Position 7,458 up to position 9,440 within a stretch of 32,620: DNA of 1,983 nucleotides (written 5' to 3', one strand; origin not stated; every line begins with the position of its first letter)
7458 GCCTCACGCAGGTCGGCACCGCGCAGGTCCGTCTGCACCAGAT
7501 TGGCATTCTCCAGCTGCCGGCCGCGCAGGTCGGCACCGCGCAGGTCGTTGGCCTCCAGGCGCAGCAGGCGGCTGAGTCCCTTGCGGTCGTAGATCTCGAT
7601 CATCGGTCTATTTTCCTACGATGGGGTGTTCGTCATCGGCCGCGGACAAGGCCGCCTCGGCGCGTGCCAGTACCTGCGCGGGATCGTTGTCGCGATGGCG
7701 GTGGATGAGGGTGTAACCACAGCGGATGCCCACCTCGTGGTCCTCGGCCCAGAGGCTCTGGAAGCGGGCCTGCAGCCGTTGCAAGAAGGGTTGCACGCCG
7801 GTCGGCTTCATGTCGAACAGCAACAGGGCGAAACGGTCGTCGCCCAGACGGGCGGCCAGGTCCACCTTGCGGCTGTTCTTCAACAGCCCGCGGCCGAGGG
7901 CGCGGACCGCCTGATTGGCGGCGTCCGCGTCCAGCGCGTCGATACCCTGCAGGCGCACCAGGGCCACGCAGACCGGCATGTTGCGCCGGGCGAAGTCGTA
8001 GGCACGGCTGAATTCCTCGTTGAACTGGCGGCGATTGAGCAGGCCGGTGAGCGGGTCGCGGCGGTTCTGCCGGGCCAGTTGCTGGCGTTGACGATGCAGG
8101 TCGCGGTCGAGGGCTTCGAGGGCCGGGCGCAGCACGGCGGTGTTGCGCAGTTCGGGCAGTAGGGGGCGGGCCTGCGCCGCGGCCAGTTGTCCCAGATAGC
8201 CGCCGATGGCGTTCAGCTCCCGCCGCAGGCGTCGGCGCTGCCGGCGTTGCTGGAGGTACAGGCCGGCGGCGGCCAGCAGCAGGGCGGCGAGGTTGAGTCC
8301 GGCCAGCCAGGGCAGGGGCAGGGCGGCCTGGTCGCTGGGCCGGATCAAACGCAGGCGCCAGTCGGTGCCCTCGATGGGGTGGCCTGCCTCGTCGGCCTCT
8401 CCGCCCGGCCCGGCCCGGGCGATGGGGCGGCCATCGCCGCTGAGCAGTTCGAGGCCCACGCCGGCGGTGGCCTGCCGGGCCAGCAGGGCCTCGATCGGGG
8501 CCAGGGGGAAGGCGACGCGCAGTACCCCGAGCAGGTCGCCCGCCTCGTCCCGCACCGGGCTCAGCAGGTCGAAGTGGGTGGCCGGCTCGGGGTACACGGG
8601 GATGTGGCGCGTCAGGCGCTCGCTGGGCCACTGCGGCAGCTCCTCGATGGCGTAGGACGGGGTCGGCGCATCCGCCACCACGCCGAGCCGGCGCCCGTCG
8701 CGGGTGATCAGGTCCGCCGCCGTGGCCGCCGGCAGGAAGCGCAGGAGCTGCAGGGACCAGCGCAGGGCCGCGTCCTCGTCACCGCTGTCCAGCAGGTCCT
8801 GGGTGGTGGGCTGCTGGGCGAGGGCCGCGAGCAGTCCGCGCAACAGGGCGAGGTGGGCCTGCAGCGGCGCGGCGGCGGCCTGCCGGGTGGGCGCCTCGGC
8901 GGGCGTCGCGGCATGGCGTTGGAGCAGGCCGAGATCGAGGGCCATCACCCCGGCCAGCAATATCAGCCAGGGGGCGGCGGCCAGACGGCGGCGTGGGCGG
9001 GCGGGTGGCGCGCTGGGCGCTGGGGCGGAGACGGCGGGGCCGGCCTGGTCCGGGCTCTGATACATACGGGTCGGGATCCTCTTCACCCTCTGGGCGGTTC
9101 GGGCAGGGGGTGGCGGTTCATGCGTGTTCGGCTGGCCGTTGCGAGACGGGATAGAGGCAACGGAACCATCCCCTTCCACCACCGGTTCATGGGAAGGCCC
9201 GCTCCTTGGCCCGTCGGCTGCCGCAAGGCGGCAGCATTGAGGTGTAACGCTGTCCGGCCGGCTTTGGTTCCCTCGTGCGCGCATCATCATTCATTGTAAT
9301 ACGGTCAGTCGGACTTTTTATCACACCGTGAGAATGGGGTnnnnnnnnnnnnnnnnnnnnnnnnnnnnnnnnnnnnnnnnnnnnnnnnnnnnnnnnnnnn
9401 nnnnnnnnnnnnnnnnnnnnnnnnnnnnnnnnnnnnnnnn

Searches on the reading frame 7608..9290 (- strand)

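Call 17: search_protein_families(library=pfam, proteins=[window:7608-9290:-], max_evalue=0.001)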
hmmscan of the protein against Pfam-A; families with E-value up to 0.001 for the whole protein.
window:7608-9290:- (560 aa): 2 families
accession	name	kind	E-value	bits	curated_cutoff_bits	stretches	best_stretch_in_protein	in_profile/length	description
PF00990.26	GGDEF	-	2e-15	57.4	23.8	1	411-553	3-156/161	Diguanylate cyclase, GGDEF domain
PF02743.24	dCache_1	-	5.5e-05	23.3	45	1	143-293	22-183/240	Cache domain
